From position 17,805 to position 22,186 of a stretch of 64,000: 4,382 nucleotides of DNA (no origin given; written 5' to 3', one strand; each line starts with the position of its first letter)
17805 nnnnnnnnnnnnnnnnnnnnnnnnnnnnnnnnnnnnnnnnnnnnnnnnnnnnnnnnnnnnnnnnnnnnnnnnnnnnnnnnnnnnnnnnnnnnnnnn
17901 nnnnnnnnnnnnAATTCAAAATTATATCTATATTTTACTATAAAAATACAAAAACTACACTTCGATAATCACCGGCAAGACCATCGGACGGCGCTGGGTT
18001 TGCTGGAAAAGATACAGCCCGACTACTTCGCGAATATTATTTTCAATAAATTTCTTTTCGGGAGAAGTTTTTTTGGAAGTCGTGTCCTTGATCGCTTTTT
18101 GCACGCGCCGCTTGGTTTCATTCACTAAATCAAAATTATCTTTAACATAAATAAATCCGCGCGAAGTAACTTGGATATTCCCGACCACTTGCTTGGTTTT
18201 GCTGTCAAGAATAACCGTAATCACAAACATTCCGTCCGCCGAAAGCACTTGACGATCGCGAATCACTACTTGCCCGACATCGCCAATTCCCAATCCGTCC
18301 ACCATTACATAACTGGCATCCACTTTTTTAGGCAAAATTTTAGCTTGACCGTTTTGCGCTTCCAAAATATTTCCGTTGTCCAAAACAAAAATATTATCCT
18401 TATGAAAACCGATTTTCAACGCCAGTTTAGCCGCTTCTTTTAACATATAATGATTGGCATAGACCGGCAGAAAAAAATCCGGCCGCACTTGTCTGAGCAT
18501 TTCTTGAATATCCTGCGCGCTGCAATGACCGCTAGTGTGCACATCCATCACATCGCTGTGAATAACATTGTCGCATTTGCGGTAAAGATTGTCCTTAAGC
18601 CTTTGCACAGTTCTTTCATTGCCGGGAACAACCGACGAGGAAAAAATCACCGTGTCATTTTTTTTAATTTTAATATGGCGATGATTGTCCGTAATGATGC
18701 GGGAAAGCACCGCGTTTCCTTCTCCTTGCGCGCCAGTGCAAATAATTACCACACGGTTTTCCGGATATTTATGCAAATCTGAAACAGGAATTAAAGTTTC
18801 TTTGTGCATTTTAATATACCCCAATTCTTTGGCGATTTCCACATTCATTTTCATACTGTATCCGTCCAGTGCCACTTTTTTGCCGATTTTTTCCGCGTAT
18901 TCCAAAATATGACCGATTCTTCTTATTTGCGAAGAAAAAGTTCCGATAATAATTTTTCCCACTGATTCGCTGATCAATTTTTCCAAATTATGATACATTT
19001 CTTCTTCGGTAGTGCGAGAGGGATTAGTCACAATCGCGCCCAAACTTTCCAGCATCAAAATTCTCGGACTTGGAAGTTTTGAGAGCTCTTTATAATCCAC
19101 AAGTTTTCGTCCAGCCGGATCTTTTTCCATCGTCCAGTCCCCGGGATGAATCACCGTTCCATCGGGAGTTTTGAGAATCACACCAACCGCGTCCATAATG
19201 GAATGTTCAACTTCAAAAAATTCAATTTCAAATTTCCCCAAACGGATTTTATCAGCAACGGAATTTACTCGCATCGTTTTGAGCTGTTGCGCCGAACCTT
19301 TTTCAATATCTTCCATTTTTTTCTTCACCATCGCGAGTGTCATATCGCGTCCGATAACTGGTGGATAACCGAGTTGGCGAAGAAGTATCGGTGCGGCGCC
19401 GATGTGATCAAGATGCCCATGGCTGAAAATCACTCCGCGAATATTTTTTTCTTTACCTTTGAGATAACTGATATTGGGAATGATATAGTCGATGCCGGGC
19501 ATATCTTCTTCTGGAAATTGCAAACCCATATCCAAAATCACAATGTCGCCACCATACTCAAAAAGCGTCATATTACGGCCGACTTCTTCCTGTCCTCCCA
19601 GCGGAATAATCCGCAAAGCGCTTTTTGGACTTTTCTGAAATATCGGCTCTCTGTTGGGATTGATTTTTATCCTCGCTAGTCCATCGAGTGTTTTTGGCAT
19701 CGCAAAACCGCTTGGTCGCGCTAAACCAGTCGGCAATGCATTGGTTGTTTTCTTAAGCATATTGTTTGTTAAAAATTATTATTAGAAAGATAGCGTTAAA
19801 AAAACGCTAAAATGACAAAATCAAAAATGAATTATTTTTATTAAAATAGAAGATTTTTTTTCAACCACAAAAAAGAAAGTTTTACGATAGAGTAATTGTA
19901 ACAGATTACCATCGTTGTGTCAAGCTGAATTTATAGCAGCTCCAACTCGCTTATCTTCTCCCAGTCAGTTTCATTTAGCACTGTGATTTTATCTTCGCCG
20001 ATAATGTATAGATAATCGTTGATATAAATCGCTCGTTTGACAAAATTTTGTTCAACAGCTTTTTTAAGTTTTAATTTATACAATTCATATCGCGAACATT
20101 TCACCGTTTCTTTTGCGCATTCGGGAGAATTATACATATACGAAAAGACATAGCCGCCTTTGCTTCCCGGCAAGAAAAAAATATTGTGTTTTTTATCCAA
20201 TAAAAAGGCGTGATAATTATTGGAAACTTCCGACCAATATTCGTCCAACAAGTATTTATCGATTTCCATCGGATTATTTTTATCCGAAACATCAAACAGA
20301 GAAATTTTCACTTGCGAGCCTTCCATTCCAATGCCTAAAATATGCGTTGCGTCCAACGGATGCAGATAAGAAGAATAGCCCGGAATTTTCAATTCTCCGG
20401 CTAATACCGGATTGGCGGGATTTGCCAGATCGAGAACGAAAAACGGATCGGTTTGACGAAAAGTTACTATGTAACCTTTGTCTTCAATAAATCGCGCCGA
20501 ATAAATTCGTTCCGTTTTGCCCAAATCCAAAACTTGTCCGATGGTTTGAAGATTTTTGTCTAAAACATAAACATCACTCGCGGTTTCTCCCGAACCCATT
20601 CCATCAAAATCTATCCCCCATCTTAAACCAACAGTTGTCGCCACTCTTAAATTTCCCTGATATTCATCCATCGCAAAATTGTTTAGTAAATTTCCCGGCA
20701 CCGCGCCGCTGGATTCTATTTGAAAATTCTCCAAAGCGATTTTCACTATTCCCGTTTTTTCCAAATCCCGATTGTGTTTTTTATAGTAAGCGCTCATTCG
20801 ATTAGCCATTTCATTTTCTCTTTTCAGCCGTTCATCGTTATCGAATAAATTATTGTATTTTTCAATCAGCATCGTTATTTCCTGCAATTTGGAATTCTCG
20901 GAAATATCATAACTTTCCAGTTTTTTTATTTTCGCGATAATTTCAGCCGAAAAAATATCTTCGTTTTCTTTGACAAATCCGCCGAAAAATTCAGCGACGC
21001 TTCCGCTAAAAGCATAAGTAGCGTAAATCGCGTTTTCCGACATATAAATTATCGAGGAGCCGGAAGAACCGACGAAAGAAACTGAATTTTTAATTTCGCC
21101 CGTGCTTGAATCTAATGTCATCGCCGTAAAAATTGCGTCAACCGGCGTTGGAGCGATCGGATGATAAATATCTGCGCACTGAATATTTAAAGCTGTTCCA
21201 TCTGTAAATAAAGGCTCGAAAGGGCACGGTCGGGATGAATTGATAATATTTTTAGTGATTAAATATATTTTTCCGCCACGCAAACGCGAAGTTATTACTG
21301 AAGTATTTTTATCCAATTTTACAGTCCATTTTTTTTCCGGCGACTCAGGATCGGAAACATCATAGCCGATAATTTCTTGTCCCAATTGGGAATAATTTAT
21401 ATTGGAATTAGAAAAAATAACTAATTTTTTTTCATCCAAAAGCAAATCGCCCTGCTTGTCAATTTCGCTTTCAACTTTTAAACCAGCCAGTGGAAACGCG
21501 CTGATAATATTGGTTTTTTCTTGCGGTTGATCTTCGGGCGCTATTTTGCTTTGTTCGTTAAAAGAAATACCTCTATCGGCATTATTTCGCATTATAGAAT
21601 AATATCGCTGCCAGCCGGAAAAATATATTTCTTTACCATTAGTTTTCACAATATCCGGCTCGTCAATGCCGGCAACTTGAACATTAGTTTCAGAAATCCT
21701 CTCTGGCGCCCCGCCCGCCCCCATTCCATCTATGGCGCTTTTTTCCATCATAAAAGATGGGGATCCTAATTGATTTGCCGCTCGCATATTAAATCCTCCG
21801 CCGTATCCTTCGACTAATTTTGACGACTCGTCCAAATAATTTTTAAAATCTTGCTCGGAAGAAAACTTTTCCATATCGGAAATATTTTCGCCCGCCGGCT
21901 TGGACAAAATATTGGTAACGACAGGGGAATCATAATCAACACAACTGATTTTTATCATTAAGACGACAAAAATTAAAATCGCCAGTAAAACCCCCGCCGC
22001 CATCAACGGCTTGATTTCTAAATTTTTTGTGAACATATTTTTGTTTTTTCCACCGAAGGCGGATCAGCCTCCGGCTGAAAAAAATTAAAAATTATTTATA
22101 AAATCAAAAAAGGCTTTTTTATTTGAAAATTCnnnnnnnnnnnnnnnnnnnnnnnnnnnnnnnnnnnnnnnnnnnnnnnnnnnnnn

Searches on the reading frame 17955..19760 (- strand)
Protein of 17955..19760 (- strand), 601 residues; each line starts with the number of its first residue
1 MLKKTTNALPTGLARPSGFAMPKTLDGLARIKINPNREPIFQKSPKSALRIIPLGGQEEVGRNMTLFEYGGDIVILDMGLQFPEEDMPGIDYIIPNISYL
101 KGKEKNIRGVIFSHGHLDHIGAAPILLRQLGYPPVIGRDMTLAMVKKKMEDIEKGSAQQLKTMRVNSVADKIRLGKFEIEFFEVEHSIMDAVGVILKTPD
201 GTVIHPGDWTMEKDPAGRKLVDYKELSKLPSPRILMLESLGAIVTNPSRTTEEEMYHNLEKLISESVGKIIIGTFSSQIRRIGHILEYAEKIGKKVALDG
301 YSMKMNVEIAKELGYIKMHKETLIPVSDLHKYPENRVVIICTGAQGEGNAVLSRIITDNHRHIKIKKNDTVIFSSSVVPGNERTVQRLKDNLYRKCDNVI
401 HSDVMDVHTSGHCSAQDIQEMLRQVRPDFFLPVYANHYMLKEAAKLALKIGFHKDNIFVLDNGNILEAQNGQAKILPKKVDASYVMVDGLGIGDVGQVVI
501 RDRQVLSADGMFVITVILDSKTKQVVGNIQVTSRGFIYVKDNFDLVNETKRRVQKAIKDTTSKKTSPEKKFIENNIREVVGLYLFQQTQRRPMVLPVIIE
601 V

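Call 87: search_protein_families(library=pfam, proteins=[window:17955-19760:-], max_evalue=0.00001)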
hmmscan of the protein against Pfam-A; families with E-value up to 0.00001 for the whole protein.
window:17955-19760:- (601 aa): 4 families
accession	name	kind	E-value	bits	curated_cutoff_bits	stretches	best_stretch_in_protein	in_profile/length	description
PF22505.1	RNase_J_b_CASP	-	3.5e-43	146.8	27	1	268-392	2-126/126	Ribonuclease J, beta-CASP domain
PF17770.6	RNase_J_C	-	5e-27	95.3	23.8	1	499-601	1-102/102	Ribonuclease J C-terminal domain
PF00753.33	Lactamase_B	-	6.9e-10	39.6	22.7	1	61-141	5-78/196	Metallo-beta-lactamase superfamily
PF12706.13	Lactamase_B_2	-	1.2e-08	35.2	27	1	105-210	29-144/200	Beta-lactamase superfamily domain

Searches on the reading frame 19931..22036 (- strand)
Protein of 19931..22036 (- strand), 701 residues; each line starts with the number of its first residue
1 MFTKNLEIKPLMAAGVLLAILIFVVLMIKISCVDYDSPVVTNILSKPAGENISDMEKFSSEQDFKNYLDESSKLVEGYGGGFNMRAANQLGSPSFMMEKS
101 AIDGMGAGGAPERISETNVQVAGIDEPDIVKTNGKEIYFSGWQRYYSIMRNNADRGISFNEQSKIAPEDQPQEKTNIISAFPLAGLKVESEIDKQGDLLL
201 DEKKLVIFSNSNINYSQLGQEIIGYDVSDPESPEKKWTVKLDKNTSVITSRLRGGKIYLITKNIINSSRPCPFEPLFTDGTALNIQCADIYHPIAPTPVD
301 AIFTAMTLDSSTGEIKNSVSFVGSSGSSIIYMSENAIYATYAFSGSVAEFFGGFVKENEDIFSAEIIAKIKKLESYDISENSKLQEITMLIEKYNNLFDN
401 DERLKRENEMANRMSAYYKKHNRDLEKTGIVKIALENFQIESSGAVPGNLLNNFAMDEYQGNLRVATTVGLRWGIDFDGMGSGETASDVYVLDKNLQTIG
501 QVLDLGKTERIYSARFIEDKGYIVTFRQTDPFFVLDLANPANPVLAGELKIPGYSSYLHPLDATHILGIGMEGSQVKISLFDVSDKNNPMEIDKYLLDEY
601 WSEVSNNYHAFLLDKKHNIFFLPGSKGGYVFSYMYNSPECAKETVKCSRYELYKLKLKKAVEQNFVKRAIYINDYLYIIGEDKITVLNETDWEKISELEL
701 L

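Call 87: search_protein_families(library=pfam, proteins=[window:19931-22036:-], max_evalue=0.00001)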
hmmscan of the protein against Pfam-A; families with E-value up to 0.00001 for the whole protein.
window:19931-22036:- (701 aa): 1 family
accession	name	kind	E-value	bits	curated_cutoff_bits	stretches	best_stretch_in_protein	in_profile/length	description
PF09826.15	Beta_propel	-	1.5e-115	387.3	22.4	1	115-688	2-491/495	Beta propeller domain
